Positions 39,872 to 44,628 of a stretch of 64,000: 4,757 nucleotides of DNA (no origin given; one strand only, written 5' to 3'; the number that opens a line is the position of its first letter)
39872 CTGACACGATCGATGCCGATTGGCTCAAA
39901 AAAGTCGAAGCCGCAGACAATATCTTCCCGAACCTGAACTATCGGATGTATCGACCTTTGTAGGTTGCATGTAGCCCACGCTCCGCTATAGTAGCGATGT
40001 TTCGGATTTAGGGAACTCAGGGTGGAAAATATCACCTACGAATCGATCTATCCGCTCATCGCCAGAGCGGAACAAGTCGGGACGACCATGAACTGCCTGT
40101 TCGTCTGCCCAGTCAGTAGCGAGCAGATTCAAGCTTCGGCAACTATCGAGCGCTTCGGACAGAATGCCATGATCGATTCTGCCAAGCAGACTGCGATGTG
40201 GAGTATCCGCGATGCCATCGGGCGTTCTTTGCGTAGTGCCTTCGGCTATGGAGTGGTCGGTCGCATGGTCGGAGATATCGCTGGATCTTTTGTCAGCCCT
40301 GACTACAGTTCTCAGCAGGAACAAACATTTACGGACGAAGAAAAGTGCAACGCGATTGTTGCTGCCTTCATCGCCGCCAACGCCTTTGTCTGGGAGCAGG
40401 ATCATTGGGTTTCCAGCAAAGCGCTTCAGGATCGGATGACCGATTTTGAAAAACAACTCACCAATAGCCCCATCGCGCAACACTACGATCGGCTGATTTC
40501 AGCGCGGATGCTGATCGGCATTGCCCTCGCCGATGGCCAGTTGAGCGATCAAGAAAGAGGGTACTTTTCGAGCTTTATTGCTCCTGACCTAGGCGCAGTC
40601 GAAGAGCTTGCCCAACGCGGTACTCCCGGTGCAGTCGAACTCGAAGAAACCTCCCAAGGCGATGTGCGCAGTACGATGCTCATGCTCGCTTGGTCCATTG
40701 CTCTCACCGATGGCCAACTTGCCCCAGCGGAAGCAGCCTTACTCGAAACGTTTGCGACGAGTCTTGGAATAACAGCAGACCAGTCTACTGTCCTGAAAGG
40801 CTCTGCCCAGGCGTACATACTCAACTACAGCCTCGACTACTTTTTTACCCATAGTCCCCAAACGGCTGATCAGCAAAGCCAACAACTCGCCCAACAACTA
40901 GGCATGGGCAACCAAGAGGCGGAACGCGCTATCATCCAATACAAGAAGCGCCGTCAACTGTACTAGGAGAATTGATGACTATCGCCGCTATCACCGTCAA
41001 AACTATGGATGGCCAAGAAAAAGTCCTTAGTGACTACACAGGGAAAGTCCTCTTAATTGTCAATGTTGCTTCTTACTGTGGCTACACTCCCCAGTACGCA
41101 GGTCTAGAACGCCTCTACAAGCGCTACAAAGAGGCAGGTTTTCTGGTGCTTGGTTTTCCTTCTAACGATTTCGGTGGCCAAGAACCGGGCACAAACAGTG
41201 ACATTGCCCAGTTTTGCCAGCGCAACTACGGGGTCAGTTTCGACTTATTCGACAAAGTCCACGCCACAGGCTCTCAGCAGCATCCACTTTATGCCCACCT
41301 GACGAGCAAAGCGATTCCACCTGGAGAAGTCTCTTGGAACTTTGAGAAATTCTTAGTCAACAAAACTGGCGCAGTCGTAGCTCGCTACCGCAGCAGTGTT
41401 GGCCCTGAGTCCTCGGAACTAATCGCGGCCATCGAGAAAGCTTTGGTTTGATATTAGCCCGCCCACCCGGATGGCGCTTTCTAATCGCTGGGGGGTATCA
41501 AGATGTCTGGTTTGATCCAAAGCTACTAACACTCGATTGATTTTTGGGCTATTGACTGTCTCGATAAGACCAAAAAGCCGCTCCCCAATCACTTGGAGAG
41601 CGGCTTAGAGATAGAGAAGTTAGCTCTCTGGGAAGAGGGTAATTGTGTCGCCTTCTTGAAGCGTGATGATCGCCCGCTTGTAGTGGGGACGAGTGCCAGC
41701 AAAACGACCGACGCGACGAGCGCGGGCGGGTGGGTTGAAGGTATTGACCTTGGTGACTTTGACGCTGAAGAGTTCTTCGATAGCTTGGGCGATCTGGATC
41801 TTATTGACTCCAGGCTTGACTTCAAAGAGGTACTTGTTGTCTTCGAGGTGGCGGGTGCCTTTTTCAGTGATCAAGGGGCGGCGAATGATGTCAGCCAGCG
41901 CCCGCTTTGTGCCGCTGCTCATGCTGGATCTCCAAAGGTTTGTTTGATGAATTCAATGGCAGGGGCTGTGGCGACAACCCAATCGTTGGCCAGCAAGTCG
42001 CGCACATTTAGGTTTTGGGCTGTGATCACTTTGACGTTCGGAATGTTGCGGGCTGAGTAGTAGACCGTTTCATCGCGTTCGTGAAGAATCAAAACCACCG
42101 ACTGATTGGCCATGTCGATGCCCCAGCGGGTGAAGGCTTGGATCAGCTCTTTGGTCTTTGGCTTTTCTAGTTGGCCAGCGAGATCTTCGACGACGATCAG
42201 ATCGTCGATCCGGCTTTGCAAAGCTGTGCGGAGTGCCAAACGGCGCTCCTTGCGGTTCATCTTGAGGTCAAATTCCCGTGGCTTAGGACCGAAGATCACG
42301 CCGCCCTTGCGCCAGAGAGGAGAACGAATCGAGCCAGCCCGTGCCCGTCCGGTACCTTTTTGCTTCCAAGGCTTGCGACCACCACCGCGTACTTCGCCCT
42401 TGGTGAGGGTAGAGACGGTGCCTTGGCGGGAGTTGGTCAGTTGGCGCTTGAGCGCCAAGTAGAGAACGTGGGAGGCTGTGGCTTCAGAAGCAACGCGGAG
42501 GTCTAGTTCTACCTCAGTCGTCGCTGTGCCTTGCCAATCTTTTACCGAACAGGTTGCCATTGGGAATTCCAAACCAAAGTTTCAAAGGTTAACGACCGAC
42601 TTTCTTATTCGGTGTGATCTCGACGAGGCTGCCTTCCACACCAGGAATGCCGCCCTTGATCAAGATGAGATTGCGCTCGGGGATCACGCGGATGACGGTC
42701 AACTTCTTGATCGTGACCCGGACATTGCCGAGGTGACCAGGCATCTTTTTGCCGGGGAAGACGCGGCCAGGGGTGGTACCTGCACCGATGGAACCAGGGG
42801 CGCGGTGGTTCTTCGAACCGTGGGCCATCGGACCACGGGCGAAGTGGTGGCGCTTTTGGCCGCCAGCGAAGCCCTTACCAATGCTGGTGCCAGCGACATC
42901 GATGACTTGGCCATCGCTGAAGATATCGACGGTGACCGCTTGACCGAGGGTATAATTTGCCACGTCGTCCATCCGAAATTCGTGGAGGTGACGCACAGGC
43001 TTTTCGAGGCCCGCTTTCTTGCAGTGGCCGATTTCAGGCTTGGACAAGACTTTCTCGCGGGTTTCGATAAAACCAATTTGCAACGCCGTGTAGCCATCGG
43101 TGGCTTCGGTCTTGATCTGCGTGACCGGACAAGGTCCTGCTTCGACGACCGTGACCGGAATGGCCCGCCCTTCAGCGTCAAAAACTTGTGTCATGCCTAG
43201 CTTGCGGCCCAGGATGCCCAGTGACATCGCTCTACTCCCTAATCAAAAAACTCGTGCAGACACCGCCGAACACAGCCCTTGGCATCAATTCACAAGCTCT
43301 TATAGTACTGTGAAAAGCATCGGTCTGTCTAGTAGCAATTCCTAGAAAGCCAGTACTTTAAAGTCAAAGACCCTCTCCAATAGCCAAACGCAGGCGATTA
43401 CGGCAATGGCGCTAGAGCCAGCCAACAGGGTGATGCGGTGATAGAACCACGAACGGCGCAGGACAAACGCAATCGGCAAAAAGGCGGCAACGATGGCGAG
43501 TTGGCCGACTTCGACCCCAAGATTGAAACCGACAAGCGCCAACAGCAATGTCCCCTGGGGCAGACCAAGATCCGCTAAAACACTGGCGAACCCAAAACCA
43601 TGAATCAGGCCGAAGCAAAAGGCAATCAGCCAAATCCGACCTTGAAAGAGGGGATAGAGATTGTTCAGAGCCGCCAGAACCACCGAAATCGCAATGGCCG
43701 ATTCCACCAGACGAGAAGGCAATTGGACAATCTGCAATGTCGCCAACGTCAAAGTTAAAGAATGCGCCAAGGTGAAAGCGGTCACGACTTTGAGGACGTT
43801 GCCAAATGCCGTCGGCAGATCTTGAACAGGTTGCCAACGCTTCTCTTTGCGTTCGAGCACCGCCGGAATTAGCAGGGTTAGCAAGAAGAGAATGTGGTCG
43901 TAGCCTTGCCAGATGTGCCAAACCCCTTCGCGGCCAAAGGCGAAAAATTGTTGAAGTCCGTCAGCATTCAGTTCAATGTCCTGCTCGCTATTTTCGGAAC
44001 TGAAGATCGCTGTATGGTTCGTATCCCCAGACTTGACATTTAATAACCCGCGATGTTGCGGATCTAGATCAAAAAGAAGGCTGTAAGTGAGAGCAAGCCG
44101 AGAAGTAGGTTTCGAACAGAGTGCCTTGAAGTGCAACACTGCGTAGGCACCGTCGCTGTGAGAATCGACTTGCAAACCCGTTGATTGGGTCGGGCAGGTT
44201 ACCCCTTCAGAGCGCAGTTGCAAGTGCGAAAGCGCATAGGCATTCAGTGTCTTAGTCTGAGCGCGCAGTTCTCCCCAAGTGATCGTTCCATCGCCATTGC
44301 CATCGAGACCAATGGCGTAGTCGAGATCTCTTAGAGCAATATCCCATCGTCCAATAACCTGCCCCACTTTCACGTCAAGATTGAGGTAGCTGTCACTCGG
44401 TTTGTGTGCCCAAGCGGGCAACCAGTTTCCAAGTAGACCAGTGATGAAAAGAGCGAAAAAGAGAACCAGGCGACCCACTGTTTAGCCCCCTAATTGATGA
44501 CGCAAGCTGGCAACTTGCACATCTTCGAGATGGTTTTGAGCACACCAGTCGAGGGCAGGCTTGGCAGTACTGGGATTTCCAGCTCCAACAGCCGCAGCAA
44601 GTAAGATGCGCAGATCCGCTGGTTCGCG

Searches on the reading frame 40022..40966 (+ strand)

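Call 48: search_protein_families(library=pfam, proteins=[window:40022-40966:+], max_evalue=0.0001)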
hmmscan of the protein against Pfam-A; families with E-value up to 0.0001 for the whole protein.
window:40022-40966:+ (314 aa): 1 family
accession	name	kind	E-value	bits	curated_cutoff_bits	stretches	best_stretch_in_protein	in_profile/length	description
PF05099.18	TerB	-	1.8e-08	35.2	24.4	1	161-255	5-113/118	Tellurite resistance protein TerB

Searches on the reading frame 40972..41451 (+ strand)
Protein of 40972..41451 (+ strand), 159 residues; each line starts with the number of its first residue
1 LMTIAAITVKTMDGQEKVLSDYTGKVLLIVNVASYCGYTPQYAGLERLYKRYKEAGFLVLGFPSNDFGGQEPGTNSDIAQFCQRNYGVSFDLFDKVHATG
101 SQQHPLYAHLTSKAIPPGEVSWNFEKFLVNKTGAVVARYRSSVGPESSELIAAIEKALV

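Call 48: search_protein_families(library=pfam, proteins=[window:40972-41451:+], max_evalue=0.0001)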
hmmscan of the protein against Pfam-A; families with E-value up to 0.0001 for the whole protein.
window:40972-41451:+ (159 aa): 2 families
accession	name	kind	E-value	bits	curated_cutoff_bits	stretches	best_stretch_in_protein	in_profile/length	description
PF00255.25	GSHPx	-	2.7e-37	127.1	27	1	6-110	3-107/108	Glutathione peroxidase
PF00578.27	AhpC-TSA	-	9.6e-05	22.8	26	0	6-64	7-67/124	AhpC/TSA family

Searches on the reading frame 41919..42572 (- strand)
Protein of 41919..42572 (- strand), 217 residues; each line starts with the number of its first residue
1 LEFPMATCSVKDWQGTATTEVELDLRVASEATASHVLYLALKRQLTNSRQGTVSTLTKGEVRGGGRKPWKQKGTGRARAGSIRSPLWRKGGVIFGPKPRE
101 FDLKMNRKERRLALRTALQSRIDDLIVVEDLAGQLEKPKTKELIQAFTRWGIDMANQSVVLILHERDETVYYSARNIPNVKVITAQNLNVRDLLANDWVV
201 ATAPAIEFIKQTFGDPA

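Call 48: search_protein_families(library=pfam, proteins=[window:41919-42572:-], max_evalue=0.0001)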
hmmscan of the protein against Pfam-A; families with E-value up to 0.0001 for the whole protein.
window:41919-42572:- (217 aa): 1 family
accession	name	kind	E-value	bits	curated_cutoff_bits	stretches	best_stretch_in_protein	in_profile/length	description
PF00573.27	Ribosomal_L4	-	1.4e-64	217.7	25.8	1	21-210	1-188/190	Ribosomal protein L4/L1 family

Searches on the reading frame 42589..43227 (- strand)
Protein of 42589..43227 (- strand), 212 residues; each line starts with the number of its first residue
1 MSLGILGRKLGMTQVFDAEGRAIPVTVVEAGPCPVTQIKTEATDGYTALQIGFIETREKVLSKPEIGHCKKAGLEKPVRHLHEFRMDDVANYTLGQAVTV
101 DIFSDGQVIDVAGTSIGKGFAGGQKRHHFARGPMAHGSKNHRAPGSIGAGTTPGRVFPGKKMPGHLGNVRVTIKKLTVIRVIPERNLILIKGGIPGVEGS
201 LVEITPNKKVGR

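Call 48: search_protein_families(library=pfam, proteins=[window:42589-43227:-], max_evalue=0.0001)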
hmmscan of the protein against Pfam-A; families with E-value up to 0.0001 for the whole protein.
window:42589-43227:- (212 aa): 1 family
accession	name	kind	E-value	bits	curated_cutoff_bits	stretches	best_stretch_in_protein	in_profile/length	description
PF00297.29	Ribosomal_L3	-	5.8e-13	49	22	1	97-181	206-288/369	Ribosomal protein L3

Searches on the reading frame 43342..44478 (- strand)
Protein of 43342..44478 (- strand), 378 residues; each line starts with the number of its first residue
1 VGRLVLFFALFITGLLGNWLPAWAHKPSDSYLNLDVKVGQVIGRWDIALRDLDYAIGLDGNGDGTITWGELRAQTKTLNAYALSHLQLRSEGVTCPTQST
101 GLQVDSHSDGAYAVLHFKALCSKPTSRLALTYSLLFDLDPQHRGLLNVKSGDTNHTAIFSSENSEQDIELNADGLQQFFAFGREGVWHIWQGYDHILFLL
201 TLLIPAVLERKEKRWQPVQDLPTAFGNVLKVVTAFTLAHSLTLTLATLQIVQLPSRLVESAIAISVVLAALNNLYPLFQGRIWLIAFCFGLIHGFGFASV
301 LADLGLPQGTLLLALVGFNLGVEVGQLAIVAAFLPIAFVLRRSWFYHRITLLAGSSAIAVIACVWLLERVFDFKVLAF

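Call 49: search_protein_families(library=pfam, proteins=[window:43342-44478:-], max_evalue=0.0001)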
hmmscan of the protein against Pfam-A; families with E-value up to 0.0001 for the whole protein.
window:43342-44478:- (378 aa): 1 family
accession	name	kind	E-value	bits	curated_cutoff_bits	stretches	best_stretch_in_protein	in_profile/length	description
PF13795.12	HupE_UreJ_2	-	8.8e-51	172.1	24.5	1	183-342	3-154/156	HupE / UreJ protein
